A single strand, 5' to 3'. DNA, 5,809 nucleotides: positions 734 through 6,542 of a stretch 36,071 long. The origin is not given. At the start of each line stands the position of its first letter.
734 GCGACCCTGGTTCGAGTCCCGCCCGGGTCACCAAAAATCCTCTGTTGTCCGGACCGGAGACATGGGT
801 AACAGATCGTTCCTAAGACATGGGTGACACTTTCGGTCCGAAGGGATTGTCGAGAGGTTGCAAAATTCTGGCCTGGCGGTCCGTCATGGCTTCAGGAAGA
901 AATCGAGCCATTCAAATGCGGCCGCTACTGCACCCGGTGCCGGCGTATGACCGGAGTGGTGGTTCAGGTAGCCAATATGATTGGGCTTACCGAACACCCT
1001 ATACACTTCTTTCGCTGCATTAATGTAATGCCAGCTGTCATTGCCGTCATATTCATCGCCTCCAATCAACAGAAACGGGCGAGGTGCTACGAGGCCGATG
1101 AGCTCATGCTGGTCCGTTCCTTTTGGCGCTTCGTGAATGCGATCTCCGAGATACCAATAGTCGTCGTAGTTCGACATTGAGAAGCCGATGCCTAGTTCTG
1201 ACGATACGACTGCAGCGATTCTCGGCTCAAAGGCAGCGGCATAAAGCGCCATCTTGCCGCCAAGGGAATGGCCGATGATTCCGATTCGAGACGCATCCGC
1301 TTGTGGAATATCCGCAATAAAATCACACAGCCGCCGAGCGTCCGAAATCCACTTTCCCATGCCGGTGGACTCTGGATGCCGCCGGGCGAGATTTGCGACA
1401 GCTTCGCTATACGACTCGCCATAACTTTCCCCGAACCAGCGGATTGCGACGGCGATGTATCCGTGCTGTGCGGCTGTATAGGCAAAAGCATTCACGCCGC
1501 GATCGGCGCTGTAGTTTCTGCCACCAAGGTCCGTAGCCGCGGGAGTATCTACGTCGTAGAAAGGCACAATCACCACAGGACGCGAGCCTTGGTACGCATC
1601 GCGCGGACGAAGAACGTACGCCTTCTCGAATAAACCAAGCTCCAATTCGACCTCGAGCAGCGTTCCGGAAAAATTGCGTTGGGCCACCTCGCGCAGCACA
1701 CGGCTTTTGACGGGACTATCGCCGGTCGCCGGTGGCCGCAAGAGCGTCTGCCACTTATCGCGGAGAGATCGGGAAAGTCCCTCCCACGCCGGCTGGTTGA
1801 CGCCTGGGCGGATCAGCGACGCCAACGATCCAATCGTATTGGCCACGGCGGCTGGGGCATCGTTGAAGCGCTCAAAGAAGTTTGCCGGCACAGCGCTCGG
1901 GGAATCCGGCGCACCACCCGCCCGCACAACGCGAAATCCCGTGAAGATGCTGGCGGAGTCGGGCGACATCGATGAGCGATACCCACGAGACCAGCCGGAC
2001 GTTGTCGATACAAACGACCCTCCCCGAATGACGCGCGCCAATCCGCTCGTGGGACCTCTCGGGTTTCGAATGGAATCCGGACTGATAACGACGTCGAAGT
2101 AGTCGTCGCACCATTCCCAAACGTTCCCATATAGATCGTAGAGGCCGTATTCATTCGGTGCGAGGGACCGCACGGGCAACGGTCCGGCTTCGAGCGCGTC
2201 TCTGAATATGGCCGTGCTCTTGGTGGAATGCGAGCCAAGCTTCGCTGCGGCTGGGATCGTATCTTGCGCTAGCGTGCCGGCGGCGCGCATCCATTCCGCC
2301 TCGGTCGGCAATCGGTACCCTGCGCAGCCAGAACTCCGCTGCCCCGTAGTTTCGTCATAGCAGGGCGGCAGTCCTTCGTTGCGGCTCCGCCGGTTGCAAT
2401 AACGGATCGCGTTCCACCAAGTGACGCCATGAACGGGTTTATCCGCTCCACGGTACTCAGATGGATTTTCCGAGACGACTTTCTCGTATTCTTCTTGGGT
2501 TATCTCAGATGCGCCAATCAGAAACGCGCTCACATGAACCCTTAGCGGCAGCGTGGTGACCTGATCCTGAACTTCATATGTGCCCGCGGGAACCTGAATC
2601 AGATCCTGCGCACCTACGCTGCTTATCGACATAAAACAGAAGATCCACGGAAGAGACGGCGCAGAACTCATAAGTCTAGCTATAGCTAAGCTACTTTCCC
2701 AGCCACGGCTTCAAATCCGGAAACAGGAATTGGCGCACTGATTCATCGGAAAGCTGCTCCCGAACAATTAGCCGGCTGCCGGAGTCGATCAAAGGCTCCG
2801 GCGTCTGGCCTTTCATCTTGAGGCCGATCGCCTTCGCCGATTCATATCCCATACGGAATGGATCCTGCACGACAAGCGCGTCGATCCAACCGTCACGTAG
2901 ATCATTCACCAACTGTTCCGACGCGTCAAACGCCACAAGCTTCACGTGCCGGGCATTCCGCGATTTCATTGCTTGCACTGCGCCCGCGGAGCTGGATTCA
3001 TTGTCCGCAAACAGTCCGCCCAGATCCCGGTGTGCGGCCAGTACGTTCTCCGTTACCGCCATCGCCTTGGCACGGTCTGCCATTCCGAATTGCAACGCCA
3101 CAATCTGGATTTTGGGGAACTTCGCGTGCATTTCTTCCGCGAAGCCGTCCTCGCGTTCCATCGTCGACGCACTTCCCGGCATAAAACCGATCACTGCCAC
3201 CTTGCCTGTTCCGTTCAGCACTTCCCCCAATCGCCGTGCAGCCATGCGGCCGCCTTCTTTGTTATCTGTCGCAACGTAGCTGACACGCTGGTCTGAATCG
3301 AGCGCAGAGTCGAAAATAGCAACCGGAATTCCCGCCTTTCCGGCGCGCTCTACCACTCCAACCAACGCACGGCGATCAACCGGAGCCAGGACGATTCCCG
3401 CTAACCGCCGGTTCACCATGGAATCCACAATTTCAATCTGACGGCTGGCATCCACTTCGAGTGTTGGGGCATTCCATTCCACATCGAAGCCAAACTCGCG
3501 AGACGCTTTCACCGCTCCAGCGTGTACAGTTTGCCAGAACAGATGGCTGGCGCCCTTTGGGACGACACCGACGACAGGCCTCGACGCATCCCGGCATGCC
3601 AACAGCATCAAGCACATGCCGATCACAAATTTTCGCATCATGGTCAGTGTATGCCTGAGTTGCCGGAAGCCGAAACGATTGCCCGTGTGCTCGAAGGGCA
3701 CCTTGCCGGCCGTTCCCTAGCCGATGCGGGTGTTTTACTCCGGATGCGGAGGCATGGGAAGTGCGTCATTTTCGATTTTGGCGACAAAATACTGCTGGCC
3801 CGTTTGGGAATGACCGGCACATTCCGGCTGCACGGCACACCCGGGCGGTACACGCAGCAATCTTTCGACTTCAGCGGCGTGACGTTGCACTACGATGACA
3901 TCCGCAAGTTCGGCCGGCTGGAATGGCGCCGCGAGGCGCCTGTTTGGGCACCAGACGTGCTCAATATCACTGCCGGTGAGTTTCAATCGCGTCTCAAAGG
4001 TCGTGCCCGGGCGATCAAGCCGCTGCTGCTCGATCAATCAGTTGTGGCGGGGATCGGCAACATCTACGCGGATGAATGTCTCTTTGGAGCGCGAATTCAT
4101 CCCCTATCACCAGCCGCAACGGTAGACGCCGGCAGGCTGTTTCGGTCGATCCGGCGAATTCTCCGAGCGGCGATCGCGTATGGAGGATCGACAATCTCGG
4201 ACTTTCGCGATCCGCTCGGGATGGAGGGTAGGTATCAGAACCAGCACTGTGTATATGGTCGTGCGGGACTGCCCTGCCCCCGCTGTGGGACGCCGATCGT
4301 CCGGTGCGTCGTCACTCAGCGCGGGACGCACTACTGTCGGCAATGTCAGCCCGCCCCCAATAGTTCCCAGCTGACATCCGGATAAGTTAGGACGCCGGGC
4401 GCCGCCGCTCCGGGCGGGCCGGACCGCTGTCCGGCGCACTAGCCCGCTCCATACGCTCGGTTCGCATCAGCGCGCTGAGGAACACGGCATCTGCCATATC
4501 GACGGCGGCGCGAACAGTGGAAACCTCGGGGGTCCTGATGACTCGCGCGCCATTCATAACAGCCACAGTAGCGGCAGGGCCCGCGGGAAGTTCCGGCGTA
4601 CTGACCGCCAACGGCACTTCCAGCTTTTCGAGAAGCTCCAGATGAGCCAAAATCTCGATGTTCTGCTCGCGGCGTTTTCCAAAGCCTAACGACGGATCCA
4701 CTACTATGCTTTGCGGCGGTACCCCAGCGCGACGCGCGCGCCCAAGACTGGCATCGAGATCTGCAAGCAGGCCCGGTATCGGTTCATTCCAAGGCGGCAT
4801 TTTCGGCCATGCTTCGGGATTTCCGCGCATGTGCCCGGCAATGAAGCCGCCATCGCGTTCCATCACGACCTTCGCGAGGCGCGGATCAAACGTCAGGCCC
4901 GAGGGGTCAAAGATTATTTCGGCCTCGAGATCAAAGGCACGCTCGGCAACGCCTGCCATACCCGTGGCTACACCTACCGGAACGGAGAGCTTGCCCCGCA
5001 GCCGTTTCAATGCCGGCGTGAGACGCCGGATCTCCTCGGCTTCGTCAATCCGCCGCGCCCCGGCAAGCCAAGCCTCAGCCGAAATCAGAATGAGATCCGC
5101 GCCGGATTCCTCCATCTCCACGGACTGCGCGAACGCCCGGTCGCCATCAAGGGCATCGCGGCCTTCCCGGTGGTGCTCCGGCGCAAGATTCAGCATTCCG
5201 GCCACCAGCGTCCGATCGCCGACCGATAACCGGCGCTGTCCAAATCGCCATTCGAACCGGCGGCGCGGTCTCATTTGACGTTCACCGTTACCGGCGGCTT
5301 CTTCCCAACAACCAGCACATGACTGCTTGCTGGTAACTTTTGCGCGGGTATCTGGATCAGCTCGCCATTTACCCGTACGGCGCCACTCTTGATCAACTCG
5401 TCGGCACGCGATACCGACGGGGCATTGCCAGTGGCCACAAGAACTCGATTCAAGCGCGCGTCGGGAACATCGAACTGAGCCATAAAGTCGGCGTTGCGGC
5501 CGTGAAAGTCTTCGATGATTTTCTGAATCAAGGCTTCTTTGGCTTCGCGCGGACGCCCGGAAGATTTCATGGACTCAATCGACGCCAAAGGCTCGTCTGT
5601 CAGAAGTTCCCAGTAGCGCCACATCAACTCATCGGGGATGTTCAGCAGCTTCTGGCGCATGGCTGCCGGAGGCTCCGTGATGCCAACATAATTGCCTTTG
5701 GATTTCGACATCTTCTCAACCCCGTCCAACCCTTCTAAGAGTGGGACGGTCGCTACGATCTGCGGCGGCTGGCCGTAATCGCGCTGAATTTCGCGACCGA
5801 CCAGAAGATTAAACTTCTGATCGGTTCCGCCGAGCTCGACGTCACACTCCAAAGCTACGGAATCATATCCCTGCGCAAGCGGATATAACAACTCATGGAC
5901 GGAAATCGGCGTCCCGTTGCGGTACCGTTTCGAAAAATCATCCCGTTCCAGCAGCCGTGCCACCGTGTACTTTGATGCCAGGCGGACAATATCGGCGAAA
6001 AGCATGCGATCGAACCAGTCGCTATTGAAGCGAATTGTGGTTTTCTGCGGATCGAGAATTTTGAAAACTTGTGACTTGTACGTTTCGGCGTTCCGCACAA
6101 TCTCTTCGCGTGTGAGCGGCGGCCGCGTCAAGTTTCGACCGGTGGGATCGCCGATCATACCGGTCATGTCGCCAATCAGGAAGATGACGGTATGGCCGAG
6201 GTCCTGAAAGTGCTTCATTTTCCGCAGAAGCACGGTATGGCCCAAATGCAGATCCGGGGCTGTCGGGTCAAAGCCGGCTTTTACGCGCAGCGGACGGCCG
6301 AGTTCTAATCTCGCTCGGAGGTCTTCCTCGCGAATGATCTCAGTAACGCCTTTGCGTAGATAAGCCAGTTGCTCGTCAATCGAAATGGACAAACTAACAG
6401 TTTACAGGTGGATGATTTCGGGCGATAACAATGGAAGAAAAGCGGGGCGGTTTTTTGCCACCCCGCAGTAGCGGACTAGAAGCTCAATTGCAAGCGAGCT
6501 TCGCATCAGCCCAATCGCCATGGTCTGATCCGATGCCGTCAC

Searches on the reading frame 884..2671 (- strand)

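Call 76: search_protein_families(library=pfam, proteins=[window:884-2671:-], max_evalue=0.01)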
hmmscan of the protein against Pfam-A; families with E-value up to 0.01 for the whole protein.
window:884-2671:- (595 aa): 10 families
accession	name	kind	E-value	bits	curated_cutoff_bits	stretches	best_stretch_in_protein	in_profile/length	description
PF03781.23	FGE-sulfatase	-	5.3e-37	128.3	23.3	1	22-250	3-255/255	Sulfatase-modifying factor enzyme 1-like domain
PF22244.2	GCE_fung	-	3.6e-12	47.1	27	2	441-496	83-140/231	Glucuronyl esterase, fungi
PF01738.24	DLH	-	2.1e-06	27.9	21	1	397-490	34-126/217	Dienelactone hydrolase family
PF05448.18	AXE1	-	3e-06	26.7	21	1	444-490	159-205/321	Acetyl xylan esterase (AXE1)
PF00326.27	Peptidase_S9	-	3.2e-05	24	22.6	1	397-503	7-105/213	Prolyl oligopeptidase family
PF00756.26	Esterase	-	8.4e-05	22.9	22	1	390-490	39-144/251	Putative esterase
PF12697.13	Abhydrolase_6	-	0.00016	22.9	26.3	1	401-505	24-101/217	Alpha/beta hydrolase family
PF08840.17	BAAT_C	-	0.0007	20.1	20.9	1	450-491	11-52/210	BAAT / Acyl-CoA thioester hydrolase C terminal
PF02129.25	Peptidase_S15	-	0.0012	19.1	23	1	351-520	7-150/262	X-Pro dipeptidyl-peptidase (S15 family)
PF00561.26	Abhydrolase_1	-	0.0012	19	25.8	1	461-492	69-101/245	alpha/beta hydrolase fold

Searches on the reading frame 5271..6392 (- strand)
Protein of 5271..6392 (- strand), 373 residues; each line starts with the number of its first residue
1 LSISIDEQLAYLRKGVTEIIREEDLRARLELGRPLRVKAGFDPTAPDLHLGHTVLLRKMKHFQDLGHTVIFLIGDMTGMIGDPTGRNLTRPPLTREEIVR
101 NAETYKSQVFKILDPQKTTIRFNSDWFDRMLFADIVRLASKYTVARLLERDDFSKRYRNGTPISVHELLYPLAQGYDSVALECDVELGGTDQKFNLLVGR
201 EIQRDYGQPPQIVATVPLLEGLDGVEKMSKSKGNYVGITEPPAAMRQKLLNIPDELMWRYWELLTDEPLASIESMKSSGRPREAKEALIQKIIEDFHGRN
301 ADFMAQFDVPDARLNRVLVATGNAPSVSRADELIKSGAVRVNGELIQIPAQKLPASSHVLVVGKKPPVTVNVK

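Call 11: search_protein_families(library=pfam, proteins=[window:5271-6392:-], max_evalue=0.001)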
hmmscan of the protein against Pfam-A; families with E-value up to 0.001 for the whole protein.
window:5271-6392:- (373 aa): 3 families
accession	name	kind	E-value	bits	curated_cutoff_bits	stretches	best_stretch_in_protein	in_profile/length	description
PF00579.31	tRNA-synt_1b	-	3e-75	253.7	21.1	1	33-301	4-279/292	tRNA synthetases class I (W and Y)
PF01479.30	S4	-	5.2e-10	39.3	22.8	1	313-355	2-44/48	S4 domain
PF22421.1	SYY_C-terminal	-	0.0001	22.5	27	1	311-347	18-54/83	Tyrosine--tRNA ligase SYY-like C-terminal domain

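Call 53: find_homologous_proteins(query=window:5271-6392:-, max_evalue=1e-30)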
Query window:5271-6392:- (373 aa): 8000 proteins with E <= 1e-30 among 8000 candidates; the best 120 are listed.
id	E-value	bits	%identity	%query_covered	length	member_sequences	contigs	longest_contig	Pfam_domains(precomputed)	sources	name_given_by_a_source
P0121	8.5e-246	833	100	100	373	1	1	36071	PF00579.32,PF01479.31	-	-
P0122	1.2e-201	688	83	100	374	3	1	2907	PF00579.32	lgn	-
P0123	1.6e-200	684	83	99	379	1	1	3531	PF00579.32,PF01479.31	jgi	jgi:tyrosyl-tRNA synthetase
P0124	7.7e-200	682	83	100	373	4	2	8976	PF00579.32,PF01479.31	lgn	-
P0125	8.5e-200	682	83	99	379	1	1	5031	PF00579.32,PF01479.31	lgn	-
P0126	4.7e-199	679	81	99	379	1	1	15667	PF00579.32,PF01479.31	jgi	jgi:tyrosyl-tRNA synthetase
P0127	2.0e-198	677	81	100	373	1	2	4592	PF00579.32,PF01479.31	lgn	-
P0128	5.4e-198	676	81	100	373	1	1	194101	PF00579.32,PF01479.31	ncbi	-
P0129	6.2e-198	675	82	99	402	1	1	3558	PF00579.32,PF01479.31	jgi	jgi:tyrosyl-tRNA synthetase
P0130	7.1e-197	672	81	99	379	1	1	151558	PF00579.32,PF01479.31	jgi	jgi:tyrosyl-tRNA synthetase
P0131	9.7e-197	671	80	100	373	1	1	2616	PF00579.32,PF01479.31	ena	-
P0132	4.7e-189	646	83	94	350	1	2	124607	PF00579.32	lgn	-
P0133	4.6e-188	643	77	100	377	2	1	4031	PF00579.32,PF01479.31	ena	-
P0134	7.2e-186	636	77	99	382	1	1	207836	PF00579.32,PF01479.31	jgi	jgi:tyrosyl-tRNA synthetase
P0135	6.3e-184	629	76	100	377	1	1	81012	PF00579.32,PF01479.31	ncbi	-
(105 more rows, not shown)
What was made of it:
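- Tried and rejected: Taxonomy was instead inferred from TyrRS: 65-77% identity to Bryobacterales/Bryobacteraceae MAG proteins (call 53).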
